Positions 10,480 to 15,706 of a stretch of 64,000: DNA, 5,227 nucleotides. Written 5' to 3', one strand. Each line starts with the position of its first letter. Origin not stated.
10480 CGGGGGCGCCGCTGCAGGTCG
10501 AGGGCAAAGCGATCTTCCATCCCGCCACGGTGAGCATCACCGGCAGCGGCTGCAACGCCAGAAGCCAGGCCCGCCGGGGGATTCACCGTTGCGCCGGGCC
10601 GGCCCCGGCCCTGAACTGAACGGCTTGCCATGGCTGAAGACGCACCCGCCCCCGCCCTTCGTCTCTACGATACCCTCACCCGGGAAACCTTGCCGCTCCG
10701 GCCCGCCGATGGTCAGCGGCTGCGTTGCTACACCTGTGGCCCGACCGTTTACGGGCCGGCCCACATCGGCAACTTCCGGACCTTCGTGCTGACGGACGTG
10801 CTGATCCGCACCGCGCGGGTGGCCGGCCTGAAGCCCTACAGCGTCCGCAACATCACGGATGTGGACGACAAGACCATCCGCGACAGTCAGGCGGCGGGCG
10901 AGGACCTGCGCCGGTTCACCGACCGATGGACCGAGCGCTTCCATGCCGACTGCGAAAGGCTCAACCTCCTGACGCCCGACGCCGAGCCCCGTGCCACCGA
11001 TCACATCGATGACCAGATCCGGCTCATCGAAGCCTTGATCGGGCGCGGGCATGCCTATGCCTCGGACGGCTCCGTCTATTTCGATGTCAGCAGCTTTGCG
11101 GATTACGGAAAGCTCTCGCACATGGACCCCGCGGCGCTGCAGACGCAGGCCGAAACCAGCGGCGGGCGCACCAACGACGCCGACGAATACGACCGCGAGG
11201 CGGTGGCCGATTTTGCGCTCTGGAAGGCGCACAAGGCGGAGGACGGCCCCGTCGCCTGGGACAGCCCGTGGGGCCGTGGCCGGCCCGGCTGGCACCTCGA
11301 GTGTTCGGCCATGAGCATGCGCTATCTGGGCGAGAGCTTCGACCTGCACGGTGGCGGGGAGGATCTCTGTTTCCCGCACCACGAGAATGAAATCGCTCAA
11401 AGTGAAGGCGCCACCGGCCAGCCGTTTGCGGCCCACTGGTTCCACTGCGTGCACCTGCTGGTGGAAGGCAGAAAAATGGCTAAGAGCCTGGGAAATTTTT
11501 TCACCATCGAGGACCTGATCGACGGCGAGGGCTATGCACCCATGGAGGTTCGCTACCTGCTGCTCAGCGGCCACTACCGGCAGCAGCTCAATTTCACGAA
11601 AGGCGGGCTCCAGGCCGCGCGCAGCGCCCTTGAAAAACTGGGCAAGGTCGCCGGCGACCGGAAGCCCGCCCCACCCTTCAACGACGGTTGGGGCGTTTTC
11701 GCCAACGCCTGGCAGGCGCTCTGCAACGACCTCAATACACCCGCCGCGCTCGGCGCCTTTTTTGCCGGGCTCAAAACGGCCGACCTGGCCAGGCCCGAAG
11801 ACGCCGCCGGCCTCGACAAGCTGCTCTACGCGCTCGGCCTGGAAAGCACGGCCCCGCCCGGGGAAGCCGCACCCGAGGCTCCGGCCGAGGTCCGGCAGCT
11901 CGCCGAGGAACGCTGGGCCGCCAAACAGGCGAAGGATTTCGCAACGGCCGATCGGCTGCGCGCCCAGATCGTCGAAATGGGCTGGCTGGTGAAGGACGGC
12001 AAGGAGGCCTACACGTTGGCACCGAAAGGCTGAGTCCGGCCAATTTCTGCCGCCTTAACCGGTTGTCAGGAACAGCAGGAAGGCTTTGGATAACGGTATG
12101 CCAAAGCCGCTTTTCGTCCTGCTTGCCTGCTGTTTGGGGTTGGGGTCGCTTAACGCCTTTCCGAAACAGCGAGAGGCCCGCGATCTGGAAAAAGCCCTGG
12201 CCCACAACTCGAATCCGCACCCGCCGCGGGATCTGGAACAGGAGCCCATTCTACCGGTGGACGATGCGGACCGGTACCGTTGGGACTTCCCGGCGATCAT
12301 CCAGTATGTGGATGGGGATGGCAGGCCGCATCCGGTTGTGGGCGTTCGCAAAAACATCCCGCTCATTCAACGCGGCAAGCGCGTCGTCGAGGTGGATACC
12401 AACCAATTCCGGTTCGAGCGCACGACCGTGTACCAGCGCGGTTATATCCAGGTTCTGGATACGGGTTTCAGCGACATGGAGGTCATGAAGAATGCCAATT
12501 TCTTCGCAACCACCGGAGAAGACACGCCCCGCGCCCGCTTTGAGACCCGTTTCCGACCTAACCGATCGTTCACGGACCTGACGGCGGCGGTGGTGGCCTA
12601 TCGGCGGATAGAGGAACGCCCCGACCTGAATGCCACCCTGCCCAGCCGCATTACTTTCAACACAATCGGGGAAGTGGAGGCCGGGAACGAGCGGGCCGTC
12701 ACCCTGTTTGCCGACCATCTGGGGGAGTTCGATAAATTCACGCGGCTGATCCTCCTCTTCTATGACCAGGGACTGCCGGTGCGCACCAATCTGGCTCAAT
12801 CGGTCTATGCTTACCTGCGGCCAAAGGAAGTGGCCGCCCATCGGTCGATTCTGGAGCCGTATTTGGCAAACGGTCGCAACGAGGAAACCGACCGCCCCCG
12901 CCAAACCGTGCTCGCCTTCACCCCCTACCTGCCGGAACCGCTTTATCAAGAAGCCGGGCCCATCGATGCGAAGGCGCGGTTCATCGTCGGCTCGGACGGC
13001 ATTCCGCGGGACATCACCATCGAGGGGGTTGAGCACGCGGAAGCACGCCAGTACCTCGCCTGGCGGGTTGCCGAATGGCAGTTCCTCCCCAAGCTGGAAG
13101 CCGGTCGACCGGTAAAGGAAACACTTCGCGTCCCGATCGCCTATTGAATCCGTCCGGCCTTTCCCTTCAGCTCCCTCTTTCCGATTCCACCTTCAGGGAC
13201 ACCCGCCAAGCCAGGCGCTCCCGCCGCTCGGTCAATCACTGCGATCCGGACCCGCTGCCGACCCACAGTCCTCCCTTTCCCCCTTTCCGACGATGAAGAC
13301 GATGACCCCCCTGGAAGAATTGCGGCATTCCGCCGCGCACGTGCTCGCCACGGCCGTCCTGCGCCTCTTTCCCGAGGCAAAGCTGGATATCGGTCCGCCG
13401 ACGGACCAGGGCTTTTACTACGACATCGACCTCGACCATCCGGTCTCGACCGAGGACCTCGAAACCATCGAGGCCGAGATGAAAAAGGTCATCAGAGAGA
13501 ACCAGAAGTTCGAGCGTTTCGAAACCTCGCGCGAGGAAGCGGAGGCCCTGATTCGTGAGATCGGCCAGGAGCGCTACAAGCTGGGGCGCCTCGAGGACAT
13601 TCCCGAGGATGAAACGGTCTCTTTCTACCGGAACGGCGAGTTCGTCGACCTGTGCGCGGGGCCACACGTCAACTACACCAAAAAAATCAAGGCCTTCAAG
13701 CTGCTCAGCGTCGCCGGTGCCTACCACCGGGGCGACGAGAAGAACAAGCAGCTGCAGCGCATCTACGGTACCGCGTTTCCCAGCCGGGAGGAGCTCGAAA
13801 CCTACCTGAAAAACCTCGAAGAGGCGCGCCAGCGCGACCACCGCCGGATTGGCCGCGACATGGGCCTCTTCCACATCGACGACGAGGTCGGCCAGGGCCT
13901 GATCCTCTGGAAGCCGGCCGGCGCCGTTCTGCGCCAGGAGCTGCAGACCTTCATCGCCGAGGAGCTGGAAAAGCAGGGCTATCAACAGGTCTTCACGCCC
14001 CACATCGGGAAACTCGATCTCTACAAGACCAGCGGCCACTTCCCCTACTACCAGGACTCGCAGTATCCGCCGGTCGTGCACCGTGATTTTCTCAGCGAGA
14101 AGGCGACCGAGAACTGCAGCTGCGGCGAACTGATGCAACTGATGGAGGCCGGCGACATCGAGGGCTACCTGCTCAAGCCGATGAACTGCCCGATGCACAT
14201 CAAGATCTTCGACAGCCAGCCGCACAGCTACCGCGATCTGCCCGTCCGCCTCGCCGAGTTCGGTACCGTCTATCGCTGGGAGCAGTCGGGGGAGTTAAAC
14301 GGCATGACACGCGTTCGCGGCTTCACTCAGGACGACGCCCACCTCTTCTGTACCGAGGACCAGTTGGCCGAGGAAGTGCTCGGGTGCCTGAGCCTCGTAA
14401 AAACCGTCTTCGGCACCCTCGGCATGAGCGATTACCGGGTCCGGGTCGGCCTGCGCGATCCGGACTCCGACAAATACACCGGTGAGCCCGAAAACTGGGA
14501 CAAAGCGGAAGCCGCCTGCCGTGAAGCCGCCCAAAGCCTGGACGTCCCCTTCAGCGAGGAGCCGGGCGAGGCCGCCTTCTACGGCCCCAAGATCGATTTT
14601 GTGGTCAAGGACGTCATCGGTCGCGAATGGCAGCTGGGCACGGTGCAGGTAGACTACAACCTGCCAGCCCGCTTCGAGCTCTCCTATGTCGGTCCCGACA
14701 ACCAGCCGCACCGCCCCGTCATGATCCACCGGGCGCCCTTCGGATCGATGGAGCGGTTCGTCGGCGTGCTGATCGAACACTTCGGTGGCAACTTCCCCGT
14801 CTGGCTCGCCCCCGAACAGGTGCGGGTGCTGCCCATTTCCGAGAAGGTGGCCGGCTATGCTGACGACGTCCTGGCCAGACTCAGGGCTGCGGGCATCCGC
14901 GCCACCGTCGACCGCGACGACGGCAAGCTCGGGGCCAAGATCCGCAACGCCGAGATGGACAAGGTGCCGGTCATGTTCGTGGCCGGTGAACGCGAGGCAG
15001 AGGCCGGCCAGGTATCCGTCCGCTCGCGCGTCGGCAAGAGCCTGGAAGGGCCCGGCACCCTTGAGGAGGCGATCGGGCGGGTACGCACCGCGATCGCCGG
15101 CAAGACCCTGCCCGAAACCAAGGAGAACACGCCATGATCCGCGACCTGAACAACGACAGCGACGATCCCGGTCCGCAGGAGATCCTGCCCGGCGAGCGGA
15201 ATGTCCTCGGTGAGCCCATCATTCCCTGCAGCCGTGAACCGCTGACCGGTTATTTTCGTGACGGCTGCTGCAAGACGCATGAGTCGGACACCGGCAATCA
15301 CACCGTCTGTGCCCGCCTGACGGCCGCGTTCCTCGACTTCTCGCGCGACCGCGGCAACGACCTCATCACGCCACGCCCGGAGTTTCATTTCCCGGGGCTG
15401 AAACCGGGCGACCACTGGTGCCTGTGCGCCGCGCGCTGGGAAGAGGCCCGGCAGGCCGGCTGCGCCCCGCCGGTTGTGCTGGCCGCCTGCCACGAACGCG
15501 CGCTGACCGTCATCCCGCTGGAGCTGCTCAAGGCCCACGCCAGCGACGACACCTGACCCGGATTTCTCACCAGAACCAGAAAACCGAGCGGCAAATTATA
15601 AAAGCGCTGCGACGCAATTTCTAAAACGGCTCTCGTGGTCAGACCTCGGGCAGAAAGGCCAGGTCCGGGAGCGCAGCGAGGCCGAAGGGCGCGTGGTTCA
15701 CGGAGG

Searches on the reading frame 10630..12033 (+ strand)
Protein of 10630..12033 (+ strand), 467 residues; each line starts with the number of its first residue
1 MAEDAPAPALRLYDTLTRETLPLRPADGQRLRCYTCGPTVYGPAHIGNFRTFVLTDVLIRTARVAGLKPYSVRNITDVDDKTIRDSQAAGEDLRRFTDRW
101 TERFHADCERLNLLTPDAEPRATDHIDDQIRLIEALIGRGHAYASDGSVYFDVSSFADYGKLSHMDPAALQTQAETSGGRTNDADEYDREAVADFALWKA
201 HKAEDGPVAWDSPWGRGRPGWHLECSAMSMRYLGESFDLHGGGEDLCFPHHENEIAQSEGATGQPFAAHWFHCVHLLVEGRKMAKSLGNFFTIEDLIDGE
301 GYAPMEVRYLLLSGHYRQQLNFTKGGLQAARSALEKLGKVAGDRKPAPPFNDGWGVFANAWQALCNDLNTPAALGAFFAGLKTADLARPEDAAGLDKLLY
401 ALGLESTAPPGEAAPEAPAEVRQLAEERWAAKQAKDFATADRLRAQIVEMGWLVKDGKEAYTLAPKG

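Call 25: search_protein_families(library=pfam, proteins=[window:10630-12033:+], max_evalue=0.00001)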
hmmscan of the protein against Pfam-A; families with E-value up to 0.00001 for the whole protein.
window:10630-12033:+ (467 aa): 2 families
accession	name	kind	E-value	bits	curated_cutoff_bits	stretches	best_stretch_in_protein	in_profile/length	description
PF01406.26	tRNA-synt_1e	-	3.4e-105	352.2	27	1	25-331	4-300/301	tRNA synthetases class I (C) catalytic domain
PF09334.17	tRNA-synt_1g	-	8e-06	25.3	20.1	0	40-113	10-83/391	tRNA synthetases class I (M)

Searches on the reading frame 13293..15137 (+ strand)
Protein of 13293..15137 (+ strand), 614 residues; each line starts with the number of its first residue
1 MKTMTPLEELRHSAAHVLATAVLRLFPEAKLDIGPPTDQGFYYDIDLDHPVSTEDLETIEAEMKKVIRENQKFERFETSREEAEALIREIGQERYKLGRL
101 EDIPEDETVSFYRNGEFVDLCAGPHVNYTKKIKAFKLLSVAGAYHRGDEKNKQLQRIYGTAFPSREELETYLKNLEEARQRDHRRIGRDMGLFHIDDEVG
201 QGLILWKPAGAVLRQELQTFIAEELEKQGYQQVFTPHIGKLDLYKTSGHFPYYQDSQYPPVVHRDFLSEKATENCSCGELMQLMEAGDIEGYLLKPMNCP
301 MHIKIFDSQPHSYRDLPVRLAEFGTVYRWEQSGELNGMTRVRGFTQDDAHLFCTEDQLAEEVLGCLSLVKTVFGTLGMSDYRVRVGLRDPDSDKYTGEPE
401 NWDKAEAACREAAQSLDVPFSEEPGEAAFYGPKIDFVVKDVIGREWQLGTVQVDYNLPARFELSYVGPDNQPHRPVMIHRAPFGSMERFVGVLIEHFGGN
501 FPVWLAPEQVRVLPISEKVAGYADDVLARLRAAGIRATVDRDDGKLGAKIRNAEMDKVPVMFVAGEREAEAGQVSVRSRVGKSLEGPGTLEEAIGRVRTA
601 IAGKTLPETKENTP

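Call 25: search_protein_families(library=pfam, proteins=[window:13293-15137:+], max_evalue=0.00001)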
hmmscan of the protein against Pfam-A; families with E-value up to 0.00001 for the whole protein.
window:13293-15137:+ (614 aa): 3 families
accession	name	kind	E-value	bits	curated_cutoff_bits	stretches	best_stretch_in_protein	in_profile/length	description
PF00587.30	tRNA-synt_2b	-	1.3e-43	149.6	29.3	1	290-497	9-179/179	tRNA synthetase class II core domain (G, H, P, S and T)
PF03129.25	HGTP_anticodon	-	1.3e-19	70.6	21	1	509-597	1-91/94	Anticodon binding domain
PF07973.19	tRNA_SAD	-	1.3e-16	60.7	24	1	109-158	1-44/44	Threonyl and Alanyl tRNA synthetase second additional domain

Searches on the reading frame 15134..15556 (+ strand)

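Call 17: search_protein_families(library=pfam, proteins=[window:15134-15556:+])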
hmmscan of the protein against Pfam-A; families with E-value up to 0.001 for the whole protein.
window:15134-15556:+ (140 aa): 1 family
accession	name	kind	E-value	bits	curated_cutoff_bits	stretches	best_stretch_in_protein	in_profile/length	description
PF09996.14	DUF2237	-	1.3e-54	183.5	25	1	22-136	1-115/115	Uncharacterized protein conserved in bacteria (DUF2237)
